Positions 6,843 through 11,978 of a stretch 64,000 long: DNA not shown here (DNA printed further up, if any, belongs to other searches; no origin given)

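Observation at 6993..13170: Self-contained two-gene system: giant nucleotide-handling protein plus orphan LDH-fold partner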

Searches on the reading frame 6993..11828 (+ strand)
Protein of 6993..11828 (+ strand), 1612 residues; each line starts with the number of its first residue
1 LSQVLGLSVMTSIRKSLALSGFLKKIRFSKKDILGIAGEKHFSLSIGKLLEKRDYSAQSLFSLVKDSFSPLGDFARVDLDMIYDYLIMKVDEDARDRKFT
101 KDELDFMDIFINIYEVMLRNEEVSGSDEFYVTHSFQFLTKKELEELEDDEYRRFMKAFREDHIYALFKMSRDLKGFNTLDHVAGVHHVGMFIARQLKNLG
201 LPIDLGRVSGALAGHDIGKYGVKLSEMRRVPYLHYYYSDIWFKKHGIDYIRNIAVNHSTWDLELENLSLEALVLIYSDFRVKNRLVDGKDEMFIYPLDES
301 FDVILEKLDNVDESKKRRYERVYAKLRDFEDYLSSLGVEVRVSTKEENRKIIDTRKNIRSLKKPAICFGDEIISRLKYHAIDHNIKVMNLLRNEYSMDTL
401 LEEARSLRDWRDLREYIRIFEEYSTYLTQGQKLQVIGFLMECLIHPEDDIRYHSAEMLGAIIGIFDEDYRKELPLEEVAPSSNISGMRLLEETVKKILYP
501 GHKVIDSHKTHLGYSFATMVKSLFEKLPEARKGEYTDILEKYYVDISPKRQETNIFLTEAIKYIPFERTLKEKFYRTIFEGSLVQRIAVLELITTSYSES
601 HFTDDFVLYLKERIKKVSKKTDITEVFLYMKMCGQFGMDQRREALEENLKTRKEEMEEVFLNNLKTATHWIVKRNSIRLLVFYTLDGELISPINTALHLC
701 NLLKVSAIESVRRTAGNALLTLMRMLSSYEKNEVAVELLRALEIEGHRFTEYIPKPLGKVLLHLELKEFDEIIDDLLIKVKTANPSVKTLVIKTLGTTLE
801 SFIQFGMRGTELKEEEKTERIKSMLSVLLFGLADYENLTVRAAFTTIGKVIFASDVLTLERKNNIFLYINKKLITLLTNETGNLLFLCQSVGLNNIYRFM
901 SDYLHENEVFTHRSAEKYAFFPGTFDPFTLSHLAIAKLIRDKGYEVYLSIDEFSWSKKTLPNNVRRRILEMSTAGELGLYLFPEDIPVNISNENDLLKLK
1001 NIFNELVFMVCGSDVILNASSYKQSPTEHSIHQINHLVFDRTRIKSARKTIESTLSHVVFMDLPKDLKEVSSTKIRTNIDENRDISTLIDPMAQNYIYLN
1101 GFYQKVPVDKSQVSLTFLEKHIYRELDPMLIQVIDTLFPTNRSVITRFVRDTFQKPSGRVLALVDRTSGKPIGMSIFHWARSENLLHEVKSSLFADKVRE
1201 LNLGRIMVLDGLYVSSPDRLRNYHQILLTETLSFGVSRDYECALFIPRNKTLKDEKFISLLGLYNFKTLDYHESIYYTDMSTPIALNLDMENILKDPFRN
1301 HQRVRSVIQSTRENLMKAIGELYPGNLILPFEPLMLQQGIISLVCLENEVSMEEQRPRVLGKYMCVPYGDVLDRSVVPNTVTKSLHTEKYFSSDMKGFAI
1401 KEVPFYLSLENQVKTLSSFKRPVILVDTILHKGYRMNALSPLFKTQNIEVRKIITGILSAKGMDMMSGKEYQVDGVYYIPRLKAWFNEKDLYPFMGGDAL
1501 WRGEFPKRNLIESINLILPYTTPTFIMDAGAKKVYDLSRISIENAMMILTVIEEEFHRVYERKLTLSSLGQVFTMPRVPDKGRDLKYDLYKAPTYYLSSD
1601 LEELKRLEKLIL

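Call 8: search_protein_families(library=pfam, proteins=[window:6993-11828:+], max_evalue=0.1)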
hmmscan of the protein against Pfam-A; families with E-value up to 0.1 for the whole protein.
window:6993-11828:+ (1612 aa): 2 families
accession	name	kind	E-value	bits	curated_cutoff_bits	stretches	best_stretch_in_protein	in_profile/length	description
PF01467.32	CTP_transf_like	-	3.2e-08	34.3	21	1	920-1077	1-132/133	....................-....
PF02985.28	HEAT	-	0.045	14.5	23.5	0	436-462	2-28/31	HEAT repeat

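Call 9: search_protein_families(library=ncbifam, proteins=[window:6993-11828:+], max_evalue=0.1)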
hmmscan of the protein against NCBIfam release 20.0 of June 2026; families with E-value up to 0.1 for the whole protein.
window:6993-11828:+ (1612 aa): 10 families
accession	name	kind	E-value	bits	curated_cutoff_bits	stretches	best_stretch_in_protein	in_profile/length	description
TIGR00482.1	TIGR00482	equivalog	1.7e-09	38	112.45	1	921-1103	2-194/194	nicotinate (nicotinamide) nucleotide adenylyltransferase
NF000840.1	PRK00071.1-3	equivalog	6.4e-09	35.6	150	1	915-1105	5-200/201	nicotinate-nucleotide adenylyltransferase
TIGR00125.1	cyt_tran_rel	domain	1.3e-05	25.3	27.7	1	919-971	2-55/65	adenylyltransferase/cytidyltransferase family protein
NF000841.0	PRK00071.1-4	equivalog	1.6e-05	24.8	197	1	916-1104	7-193/194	nicotinate-nucleotide adenylyltransferase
NF005519.0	PRK07152.1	equivalog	1.6e-05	24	315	1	917-1105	2-186/361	nicotinate-nucleotide adenylyltransferase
NF000839.0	PRK00071.1-1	equivalog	4.8e-05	23.4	187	1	1044-1105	158-217/219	nicotinate-nucleotide adenylyltransferase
TIGR01510.1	coaD_prev_kdtB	equivalog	0.00065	19.7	103.3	1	919-966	2-49/155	pantetheine-phosphate adenylyltransferase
NF000842.0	PRK00071.2-1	equivalog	0.0062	16.2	167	1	1003-1098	89-184/191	nicotinate-nucleotide adenylyltransferase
NF006479.0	PRK08887.1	equivalog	0.045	13.6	164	0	1064-1105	132-172/174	nicotinate-nicotinamide nucleotide adenylyltransferase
NF045662.1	DVU0298_fam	equivalog_domain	0.052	13.1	75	0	427-465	18-56/213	DVU0298 family protein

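Call 10: find_homologous_proteins(query=window:6993-11828:+)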
Query window:6993-11828:+ (1612 aa): 3767 proteins with E <= 0.001 among 8000 candidates; the best 120 are listed.
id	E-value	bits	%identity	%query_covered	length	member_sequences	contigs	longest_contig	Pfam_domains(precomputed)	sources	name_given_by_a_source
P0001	0.0e+0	3604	100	100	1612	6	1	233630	PF01467.33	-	-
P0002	0.0e+0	3072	83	100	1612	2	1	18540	PF01467.33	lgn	-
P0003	0.0e+0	3016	82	100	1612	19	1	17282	PF01467.33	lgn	-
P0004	0.0e+0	2817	77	100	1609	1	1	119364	PF01467.33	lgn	-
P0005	0.0e+0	2814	77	100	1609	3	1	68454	PF01467.33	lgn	-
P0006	0.0e+0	2807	76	100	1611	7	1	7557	PF01467.33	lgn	-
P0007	0.0e+0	2806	76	100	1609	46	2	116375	PF01467.33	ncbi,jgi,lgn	-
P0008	0.0e+0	2777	75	100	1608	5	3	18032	PF01467.33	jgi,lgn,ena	-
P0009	0.0e+0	2656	73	100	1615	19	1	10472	PF01467.33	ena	-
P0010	0.0e+0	2645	72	100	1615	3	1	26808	PF01467.33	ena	-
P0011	0.0e+0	2613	71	100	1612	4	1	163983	PF01467.33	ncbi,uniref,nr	ncbi:cytidyltransferase [Proteiniclasticum sp. BAD-10]|uniref:nicotinate-nucleotide adenylyltransfer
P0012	0.0e+0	2609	71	100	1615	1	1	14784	PF01467.33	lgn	-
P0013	0.0e+0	2179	61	99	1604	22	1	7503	-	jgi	jgi:nicotinic acid mononucleotide adenylyltransferase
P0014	0.0e+0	2145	60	99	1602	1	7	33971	-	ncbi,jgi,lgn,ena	-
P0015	0.0e+0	2144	60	99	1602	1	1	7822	-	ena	-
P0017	0.0e+0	2142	60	100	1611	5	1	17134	PF01467.33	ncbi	-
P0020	0.0e+0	2134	60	99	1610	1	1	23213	PF01467.33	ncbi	-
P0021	0.0e+0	2133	59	99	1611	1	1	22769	PF01467.33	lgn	-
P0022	0.0e+0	2124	59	100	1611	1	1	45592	PF01467.33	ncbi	-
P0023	0.0e+0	2115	59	100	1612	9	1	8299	PF01467.33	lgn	-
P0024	0.0e+0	2089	59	99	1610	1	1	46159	PF01467.33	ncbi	-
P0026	0.0e+0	1624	48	100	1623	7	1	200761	PF01467.33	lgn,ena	-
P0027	0.0e+0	1615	49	98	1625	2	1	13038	PF01467.33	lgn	-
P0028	0.0e+0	1603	49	99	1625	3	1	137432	PF01467.33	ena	-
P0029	0.0e+0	1602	48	99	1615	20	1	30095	PF01467.33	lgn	-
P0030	0.0e+0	1597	48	100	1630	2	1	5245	PF01467.33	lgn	-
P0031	0.0e+0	1591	48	97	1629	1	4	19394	PF01467.33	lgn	-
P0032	0.0e+0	1589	48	99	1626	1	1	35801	PF01467.33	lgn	-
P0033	0.0e+0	1589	48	98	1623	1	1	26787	PF01467.33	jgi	jgi:nicotinic acid mononucleotide adenylyltransferase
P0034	0.0e+0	1583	48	99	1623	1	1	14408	PF01467.33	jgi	jgi:nicotinic acid mononucleotide adenylyltransferase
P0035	0.0e+0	1581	48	97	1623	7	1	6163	PF01467.33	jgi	jgi:nicotinic acid mononucleotide adenylyltransferase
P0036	0.0e+0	1576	48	98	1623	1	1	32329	PF01467.33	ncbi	-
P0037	0.0e+0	1572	47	99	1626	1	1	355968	PF01467.33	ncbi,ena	-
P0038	0.0e+0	1569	47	99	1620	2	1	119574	PF01467.33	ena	-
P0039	0.0e+0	1567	46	99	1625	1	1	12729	PF01467.33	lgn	-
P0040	0.0e+0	1565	47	100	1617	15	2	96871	PF01467.33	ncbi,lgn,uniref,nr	ncbi:cytidyltransferase [Clostridium faecium]|uniref:nicotinate-nucleotide adenylyltransferase n=1 T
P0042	0.0e+0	1560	47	99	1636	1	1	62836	PF01467.33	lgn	-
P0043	0.0e+0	1559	48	97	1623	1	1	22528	PF01467.33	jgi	jgi:nicotinic acid mononucleotide adenylyltransferase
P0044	0.0e+0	1556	47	97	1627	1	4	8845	PF01467.33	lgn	-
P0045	0.0e+0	1556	47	97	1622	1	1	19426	PF02985.29,PF01467.33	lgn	-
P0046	0.0e+0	1552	47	100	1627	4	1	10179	PF01467.33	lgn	-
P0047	0.0e+0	1552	47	98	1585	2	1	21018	PF01467.33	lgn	-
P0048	0.0e+0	1550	47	99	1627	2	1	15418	PF01467.33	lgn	-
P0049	0.0e+0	1549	47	97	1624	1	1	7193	PF01467.33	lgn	-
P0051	0.0e+0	1547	48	97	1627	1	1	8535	PF01467.33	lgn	-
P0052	0.0e+0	1545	47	100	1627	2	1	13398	PF01467.33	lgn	-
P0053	0.0e+0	1543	47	97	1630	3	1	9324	PF01467.33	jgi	jgi:nicotinic acid mononucleotide adenylyltransferase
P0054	0.0e+0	1542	49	95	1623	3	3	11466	PF02985.29,PF01467.33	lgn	-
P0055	0.0e+0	1542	47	96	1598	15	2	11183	PF01467.33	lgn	-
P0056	0.0e+0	1542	47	97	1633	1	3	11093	PF01467.33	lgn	-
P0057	0.0e+0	1541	46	100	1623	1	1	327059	PF01467.33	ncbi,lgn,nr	ncbi:Cytidylyltransferase [Clostridiales bacterium oral taxon 876 str. F0540]|nr:Cytidylyltransferas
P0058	0.0e+0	1539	46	100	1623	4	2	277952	PF01467.33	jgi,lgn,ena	-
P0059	0.0e+0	1539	47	99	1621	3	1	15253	PF01467.33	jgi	jgi:nicotinic acid mononucleotide adenylyltransferase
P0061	0.0e+0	1538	46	100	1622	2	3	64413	PF01467.33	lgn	-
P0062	0.0e+0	1537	46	100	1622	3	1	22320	PF01467.33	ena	-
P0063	0.0e+0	1534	47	99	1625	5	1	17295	PF01467.33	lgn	-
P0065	0.0e+0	1531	46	100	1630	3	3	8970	PF01467.33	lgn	-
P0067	0.0e+0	1525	47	97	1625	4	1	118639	PF01467.33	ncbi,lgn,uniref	ncbi:cytidyltransferase [Candidatus Clostridium stratigraminis]|uniref:nicotinate-nucleotide adenyly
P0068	0.0e+0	1524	48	93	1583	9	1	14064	PF01467.33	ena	-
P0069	0.0e+0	1524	46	99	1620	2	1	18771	PF01467.33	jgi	jgi:nicotinic acid mononucleotide adenylyltransferase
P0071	0.0e+0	1522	47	97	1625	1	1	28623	PF01467.33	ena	-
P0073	0.0e+0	1518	46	100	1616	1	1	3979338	PF01467.33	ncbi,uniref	ncbi:cytidyltransferase [Haloimpatiens sp. FM7330]|uniref:cytidyltransferase n=1 Tax=Haloimpatiens s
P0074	0.0e+0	1512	46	100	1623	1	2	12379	PF01467.33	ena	-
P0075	0.0e+0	1511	46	99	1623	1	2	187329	PF01467.33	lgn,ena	-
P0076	0.0e+0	1510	47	95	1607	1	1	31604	PF01467.33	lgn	-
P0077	0.0e+0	1510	46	99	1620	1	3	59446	PF01467.33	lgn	-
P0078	0.0e+0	1509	47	95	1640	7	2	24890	PF01467.33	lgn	-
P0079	0.0e+0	1507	47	100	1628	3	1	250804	PF02985.29,PF01467.33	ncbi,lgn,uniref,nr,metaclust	ncbi:nicotinate-nicotinamide nucleotide adenylyltransferase [Clostridium hydrogeniformans]|uniref:ni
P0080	0.0e+0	1507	46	99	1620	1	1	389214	PF01467.33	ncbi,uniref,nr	ncbi:cytidyltransferase [Clostridium sp. P21]|uniref:nicotinate-nucleotide adenylyltransferase n=1 T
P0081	0.0e+0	1506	46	99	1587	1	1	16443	PF02985.29,PF01467.33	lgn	-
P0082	0.0e+0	1505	46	100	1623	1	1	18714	PF01467.33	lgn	-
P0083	0.0e+0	1505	46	99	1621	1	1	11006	PF01467.33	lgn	-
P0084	0.0e+0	1502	46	97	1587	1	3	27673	PF01467.33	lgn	-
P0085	0.0e+0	1500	46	99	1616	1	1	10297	PF01467.33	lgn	-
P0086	0.0e+0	1499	46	95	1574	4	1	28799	PF01467.33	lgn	-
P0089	0.0e+0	1496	46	99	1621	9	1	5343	PF01467.33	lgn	-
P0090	0.0e+0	1495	47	93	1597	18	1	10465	PF01467.33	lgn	-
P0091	0.0e+0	1495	46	95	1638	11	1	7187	PF01467.33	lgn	-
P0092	0.0e+0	1492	46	97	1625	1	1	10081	PF01467.33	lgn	-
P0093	0.0e+0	1491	46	99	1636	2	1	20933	PF01467.33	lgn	-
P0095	0.0e+0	1488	46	97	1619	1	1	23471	PF01467.33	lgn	-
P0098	0.0e+0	1485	46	100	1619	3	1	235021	PF01467.33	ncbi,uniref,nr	ncbi:cytidyltransferase [Clostridium sp. A1-XYC3]|uniref:nicotinate-nucleotide adenylyltransferase n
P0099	0.0e+0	1484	46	100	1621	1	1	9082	PF01467.33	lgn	-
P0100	0.0e+0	1483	45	99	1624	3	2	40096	PF01467.33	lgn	-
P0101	0.0e+0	1481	45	99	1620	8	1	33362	PF01467.33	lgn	-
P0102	0.0e+0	1481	46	99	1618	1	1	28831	PF01467.33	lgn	-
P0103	0.0e+0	1480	45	100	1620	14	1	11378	PF01467.33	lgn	-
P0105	0.0e+0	1474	47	95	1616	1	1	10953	PF01467.33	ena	-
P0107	0.0e+0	1471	46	97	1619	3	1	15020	PF01467.33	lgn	-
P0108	0.0e+0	1471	45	100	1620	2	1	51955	PF01467.33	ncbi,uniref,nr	ncbi:cytidyltransferase [Clostridium sp. PL3]|uniref:nicotinate-nucleotide adenylyltransferase n=1 T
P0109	0.0e+0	1469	45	97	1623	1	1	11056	PF01467.33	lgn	-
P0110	0.0e+0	1468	48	92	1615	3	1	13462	PF01467.33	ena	-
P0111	0.0e+0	1468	45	100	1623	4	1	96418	PF01467.33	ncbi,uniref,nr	ncbi:nicotinate-nucleotide adenylyltransferase [Clostridium tepidiprofundi DSM 19306]|uniref:nicotin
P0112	0.0e+0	1468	44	100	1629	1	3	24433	PF01467.33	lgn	-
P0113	0.0e+0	1468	46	97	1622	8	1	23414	PF01467.33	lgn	-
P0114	0.0e+0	1467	46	97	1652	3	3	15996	PF01467.33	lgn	-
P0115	0.0e+0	1466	46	97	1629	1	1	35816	PF01467.33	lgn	-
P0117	0.0e+0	1465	45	100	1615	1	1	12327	PF01467.33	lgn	-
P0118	0.0e+0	1464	47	95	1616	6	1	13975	PF01467.33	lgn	-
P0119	0.0e+0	1463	45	98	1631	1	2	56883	PF01467.33,PF25780.2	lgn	-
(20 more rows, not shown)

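Call 11: search_solved_structures(query=window:6993-11828:+, max_evalue=1)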
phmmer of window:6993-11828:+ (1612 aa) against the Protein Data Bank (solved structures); distinct sequences matched with E-value up to 1: 1.
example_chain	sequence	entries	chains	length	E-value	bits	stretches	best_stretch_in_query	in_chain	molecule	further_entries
8aih_A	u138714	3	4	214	0.69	10.7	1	917-1104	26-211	Probable nicotinate-nucleotide adenylyltransferase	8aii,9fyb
